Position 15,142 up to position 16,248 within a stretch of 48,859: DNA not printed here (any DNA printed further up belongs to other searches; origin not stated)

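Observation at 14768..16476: Orphan three-gene operon: a small protein, its enlarged paralogue, and a translationally coupled membrane protein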

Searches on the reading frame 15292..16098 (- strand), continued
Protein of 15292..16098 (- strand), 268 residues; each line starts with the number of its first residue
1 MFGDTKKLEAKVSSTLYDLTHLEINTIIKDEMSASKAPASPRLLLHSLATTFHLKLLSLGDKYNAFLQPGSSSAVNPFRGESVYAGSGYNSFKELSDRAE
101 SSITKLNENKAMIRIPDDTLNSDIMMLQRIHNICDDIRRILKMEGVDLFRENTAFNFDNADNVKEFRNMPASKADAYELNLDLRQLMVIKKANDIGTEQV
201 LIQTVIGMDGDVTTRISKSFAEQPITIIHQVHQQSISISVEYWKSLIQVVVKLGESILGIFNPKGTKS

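Call 37: fold_search(model_id=the predicted structure, library=pdb)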
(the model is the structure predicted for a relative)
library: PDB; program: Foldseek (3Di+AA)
matches with E <= 10: 242; with E <= 0.001: 0
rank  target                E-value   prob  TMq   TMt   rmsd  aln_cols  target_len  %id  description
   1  1x04                  9.4e-02  0.23  0.14  0.18  27.1       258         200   16  Crystal structure of endophilin BAR domain (mutant) (released 2006-05-02)
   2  1key_B                2.5e-01  0.15  0.19  0.21  21.6       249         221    8  Crystal Structure of Mouse Testis/Brain RNA-binding Protein (TB-RBP) (released 2002-07-03)
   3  1j1j_A                2.7e-01  0.14  0.18  0.21  21.3       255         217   11  Crystal Structure of human Translin (released 2003-12-06)
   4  4jeu_B                5.8e-01  0.10  0.15  0.17  19.8       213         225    9  Crystal Structure of Munc18a and Syntaxin1 with native N-terminus complex (released 2013-07-17)
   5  4k10_B                6.2e-01  0.08  0.15  0.12  17.3       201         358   14  Crystal Structure of Leshmaniasis major Farnesyl diphosphate synthase in complex with 3-FLUORO-1-(2-HYDROXY-2,2-DIPHOS (released 2014-04-02)
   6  3qb5_A                6.9e-01  0.09  0.18  0.21  22.0       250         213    8  Human C3PO complex in the presence of MnSO4 (released 2011-05-11)
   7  3c98_B                6.9e-01  0.09  0.15  0.17  19.8       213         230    9  Revised structure of the munc18a-syntaxin1 complex (released 2008-03-25)
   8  4wyv_A                9.0e-01  0.04  0.11  0.13  22.2       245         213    8  Crystal Structure of Human Translin in Open Conformation (released 2014-11-26)
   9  2oez_B                1.0e+00  0.12  0.20  0.21  14.8       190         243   13  Protein of Unknown Function (DUF1342) from Vibrio parahaemolyticus (released 2007-01-30)
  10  5j1f_B                1.1e+00  0.08  0.15  0.20  21.6       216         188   12  Structure of the spectrin repeats 5 and 6 of the plakin domain of plectin (released 2016-07-20)
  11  7z0l_B                1.4e+00  0.14  0.26  0.20  18.6       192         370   11  IL-27 signalling complex (released 2022-07-27)
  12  1key_D                1.4e+00  0.07  0.18  0.22  21.2       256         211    7  Crystal Structure of Mouse Testis/Brain RNA-binding Protein (TB-RBP) (released 2002-07-03)
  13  3qb5_B                1.5e+00  0.07  0.18  0.21  21.8       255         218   10  Human C3PO complex in the presence of MnSO4 (released 2011-05-11)
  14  6elz_b                1.5e+00  0.07  0.17  0.12  14.4       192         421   14  State E (TAP-Flag-Ytm1 E80A) - Visualizing the assembly pathway of nucleolar pre-60S ribosomes (released 2017-12-27)
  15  7xsj_B                1.5e+00  0.06  0.15  0.18  19.4       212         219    9  The structure of the Mint1/Munc18-1/syntaxin-1 complex (released 2022-11-16)
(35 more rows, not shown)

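Call 38: search_protein_representatives(alignment_id=A2)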
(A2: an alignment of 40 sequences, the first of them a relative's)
Query: 40 sequences, 268 profile positions. Proteins with E-value up to 0.001 (for the whole library): 637; up to 1e-10: 447; up to 1e-30: 40. The best 150 are listed.
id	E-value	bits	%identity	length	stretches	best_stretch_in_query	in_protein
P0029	7.5e-125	432.2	-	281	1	2-265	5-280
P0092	1.1e-115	402.2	-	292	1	1-265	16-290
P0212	2.2e-108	378.3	-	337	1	4-263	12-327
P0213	1.3e-94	333.1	-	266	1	4-264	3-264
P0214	2.8e-91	322.2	-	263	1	4-263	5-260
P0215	2.7e-82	292.7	-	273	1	9-264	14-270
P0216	9.4e-77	274.5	-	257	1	6-256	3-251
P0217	8.6e-70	251.7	-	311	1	6-264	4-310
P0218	4.0e-69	249.5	-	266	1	9-264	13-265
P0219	2.1e-60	221.0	-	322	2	152-265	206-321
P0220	2.6e-60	220.6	-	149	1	115-265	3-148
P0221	6.3e-60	219.4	-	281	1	9-264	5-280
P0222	8.3e-58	212.4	-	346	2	5-168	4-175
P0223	1.1e-55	205.4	-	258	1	8-263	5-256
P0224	2.2e-55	204.4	-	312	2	5-168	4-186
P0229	3.6e-48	180.8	-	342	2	169-263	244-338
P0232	2.4e-43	165.0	-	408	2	175-262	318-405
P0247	5.3e-31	124.5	-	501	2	79-261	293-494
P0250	1.3e-30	123.2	-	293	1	4-260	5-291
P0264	1.1e-28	117.0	-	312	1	9-267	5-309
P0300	1.1e-24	103.8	-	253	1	15-257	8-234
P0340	1.4e-22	96.9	-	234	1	18-264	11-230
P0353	1.0e-21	94.1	-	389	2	180-264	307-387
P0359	2.5e-21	92.8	-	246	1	12-253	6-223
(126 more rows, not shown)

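Call 40: list_cluster_members(proteins=[P0247, P0232, P0353, P0222, P0229, P0300, P0359, P0340, P0250, P0264])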
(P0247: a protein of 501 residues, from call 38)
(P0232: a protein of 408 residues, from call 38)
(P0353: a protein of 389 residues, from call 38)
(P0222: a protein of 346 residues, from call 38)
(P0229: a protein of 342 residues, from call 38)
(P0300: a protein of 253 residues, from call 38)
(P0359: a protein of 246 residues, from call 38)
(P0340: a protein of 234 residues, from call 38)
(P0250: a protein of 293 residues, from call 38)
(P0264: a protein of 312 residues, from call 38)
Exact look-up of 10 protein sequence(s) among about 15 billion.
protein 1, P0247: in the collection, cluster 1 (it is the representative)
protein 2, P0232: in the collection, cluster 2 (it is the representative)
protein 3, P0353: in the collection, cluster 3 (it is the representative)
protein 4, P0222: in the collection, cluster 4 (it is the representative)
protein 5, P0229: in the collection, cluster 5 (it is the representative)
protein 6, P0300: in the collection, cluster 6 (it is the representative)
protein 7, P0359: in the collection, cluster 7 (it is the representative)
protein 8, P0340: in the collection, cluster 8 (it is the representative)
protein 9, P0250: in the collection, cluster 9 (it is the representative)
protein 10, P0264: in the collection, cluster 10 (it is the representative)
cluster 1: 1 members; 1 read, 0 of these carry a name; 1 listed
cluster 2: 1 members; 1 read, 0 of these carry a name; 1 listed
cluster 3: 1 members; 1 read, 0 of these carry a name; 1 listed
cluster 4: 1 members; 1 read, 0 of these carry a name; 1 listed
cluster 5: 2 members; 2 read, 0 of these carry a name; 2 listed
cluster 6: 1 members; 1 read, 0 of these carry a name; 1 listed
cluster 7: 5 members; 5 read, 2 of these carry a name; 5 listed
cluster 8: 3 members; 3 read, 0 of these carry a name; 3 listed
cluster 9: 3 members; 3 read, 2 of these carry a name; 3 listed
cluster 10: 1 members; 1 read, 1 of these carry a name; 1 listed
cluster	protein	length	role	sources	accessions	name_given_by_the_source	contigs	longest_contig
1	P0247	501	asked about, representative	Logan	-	-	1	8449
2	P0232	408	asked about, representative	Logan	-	-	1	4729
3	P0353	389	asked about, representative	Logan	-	-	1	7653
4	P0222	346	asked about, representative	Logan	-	-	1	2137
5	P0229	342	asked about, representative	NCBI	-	-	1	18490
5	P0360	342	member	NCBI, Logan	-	-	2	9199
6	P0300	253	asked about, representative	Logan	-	-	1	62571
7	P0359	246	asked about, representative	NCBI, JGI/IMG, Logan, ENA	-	hypothetical protein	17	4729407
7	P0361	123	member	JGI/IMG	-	hypothetical protein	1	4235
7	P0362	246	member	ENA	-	-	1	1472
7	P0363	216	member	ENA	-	-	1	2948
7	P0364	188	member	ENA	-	-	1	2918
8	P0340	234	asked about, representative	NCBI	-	-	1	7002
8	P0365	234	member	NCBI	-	-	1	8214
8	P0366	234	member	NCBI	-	-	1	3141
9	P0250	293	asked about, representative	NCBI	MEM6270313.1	MAG: hypothetical protein AAF998_12800 [Bacteroidota bacterium]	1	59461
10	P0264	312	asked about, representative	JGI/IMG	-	hypothetical protein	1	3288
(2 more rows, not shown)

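Call 43: find_related_loci(query=P0359, collection=genome_contigs, flank=10000)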
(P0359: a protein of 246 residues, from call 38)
Query P0359 (246 aa) in genome_contigs; peptide patterns used: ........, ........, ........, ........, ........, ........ (x = any residue, [..] = any of these).
42 stretches matched a pattern; 1 encode a relative of the query (tblastn E <= 1e-3); 1 distinct loci.
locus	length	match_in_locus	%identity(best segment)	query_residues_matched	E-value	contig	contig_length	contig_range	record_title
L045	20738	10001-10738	100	1-246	6e-166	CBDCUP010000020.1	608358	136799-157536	MAG: Acidobacteriota bacterium isolate 16872849-4fb5-44c6-903f-51e044fd3cdf genome assembly, contig: contig_20, whole ge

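Call 53: search_protein_families(library=pfam, proteins=[L041:6902-7564:+, L024:11493-11918:+, L013:3198-4121:+, L045:7730-8473:+, L045:5467-7752:+, L002:2620-3438:-, L007:12939-13301:-, L045:10743-11486:+, L015:3352-3930:+, L015:3945-4574:+], max_evalue=0.1)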
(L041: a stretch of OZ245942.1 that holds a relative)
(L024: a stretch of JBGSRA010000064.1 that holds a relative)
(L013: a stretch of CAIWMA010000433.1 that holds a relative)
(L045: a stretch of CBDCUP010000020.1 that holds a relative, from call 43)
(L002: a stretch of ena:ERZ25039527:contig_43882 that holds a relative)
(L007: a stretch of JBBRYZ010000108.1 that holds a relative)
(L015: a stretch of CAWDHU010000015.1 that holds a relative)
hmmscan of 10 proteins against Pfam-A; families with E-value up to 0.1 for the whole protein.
L041:6902-7564:+ (220 aa): 5 families
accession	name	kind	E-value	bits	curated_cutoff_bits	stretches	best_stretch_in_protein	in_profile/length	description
PF01471.23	PG_binding_1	-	6.8e-10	39.4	23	1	159-212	2-55/57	Putative peptidoglycan binding domain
PF05257.22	CHAP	-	2.5e-07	31.5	26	1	40-119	3-81/81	CHAP domain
PF00877.26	NLPC_P60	-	0.0014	19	23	1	46-113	16-81/105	NlpC/P60 family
PF08823.16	PG_binding_2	-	0.014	16.1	21.1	1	147-197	3-53/74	Putative peptidoglycan binding domain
PF09374.15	PG_binding_3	-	0.058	14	24.6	1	164-210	5-51/76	Predicted Peptidoglycan domain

L024:11493-11918:+ (141 aa): 1 family
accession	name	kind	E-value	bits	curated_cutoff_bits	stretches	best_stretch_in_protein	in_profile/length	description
PF18925.5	DUF5675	-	6.6e-31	107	26.7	1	6-125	2-112/114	Family of unknown function (DUF5675)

L013:3198-4121:+ (307 aa): 1 family
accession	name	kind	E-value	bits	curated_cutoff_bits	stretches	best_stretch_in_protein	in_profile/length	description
PF00112.29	Peptidase_C1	-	8.7e-14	52.6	20.7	1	71-278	15-202/220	Papain family cysteine protease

L045:7730-8473:+ (247 aa): 1 family
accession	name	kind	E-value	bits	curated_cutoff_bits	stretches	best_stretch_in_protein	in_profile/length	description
PF01464.25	SLT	-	2.4e-17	63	21.3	1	102-207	12-111/117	Transglycosylase SLT domain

L045:5467-7752:+ (761 aa): 0 families

L002:2620-3438:- (272 aa): 7 families
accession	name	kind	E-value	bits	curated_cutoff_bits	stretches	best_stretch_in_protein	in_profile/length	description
PF00196.25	GerE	-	2.9e-17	62.5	23.5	1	211-265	2-56/57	Bacterial regulatory proteins, luxR family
PF08281.18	Sigma70_r4_2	-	3.6e-06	26.9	25.7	1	210-247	9-47/54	Sigma-70, region 4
PF04545.22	Sigma70_r4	-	2e-05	24.5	24.1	1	211-253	4-47/50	Sigma-70, region 4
PF13384.12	HTH_23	-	0.0062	16.8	24.6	1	217-247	8-38/50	Homeodomain-like domain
PF14493.12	HTH_40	-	0.036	14.8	27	1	221-263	7-49/89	Helix-turn-helix domain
PF13551.12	HTH_29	-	0.047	14.2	28.1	1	217-246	2-32/64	Winged helix-turn helix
PF13936.12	HTH_38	-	0.053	13.7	27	1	210-245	3-39/44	Helix-turn-helix domain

L007:12939-13301:- (120 aa): 1 family
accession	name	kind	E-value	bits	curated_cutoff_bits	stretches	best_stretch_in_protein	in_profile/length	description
PF09996.14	DUF2237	-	3.9e-52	175.5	25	1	4-117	2-115/115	Uncharacterized protein conserved in bacteria (DUF2237)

L045:10743-11486:+ (247 aa): 0 families

L015:3352-3930:+ (192 aa): 2 families
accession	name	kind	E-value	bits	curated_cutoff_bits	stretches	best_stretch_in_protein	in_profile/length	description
PF12385.14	Peptidase_C70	-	1.2e-09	38.6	19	1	35-161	7-126/141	Papain-like cysteine protease AvrRpt2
PF13529.12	Peptidase_C39_2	-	2.3e-08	35.1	24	1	34-159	2-143/143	Peptidase_C39 like family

L015:3945-4574:+ (209 aa): 0 families

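Call 61: find_related_loci(query=A2, collection=viral_contigs, flank=10000)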
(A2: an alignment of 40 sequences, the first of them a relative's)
Query A2 (268 aa) in viral_contigs; peptide patterns used: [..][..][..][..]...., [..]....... (x = any residue, [..] = any of these).
11 stretches matched a pattern, but none encodes a relative of the query by tblastn (E <= 1e-3).

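Call 62: search_dna_similar(query=window:15292-16098:-, collection=phages, mode=protein, max_evalue=0.01)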
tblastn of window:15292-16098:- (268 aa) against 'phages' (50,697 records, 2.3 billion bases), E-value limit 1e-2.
No match.

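Call 63: find_encoding_contigs(protein=P0300, flank=8000, max_places=1)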
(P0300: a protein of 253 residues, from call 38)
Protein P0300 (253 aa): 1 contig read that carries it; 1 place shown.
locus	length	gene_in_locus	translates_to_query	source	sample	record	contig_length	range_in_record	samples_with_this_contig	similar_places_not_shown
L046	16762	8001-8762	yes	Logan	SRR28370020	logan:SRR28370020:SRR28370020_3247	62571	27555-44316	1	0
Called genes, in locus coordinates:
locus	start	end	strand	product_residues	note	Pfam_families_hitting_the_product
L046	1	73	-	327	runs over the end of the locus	PF01255:Prenyltransf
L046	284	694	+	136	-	PF09345:SiaC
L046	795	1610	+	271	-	PF01435:Peptidase_M48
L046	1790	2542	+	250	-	PF00481:PP2C, PF13672:PP2C_2, PF07228:SpoIIE (faint)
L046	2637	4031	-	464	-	PF02881:SRP54_N, PF06414:Zeta_toxin (weak), PF00448:SRP54, PF01656:CbiA (weak), PF13401:AAA_22 (weak), PF13604:AAA_30 (weak), PF02978:SRP_SPB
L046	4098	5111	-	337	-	-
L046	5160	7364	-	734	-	PF05970:PIF1, PF13245:AAA_19, PF13401:AAA_22, PF13604:AAA_30, PF14493:HTH_40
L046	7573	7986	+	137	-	-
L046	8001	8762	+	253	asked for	-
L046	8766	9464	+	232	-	-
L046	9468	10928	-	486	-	PF13181:TPR_8 (faint), PF13432:TPR_16 (faint), PF07719:TPR_2 (faint), PF00515:TPR_1 (faint), PF13424:TPR_12 (weak)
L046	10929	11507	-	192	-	PF01725:Ham1p_like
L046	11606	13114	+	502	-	PF13472:Lipase_GDSL_2 (weak)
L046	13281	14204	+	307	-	PF00582:Usp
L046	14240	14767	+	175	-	PF05573:NosL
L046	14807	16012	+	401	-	-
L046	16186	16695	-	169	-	-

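Call 64: find_encoding_contigs(protein=P0250, flank=8000, max_places=1)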
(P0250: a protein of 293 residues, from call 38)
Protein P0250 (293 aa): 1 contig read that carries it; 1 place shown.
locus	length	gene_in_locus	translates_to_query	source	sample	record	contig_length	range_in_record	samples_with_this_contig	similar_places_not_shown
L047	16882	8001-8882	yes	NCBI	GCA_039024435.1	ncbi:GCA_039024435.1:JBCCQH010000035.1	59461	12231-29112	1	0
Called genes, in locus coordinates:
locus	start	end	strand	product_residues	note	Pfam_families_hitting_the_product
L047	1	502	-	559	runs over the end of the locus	PF14344:DUF4397, PF18962:Por_Secre_tail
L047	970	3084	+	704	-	PF13185:GAF_2, PF07228:SpoIIE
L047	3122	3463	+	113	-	PF01740:STAS, PF13466:STAS_2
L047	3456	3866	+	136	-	PF13581:HATPase_c_2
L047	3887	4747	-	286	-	PF00106:adh_short, PF08659:KR, PF13561:adh_short_C2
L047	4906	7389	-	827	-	PF00270:DEAD, PF00271:Helicase_C, PF24473:CON_HrpB, PF08482:HrpB_C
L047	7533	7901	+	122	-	-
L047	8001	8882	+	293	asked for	-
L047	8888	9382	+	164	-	-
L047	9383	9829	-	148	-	PF10604:Polyketide_cyc2, PF03364:Polyketide_cyc (weak)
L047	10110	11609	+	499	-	-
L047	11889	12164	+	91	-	-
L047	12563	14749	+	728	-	PF12437:GSIII_N, PF00120:Gln-synt_C, PF18318:Gln-synt_C-ter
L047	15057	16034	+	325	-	PF00089:Trypsin (weak), PF13365:Trypsin_2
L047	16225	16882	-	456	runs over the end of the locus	PF03446:NAD_binding_2 (weak), PF03721:UDPG_MGDP_dh_N, PF00984:UDPG_MGDP_dh, PF03720:UDPG_MGDP_dh_C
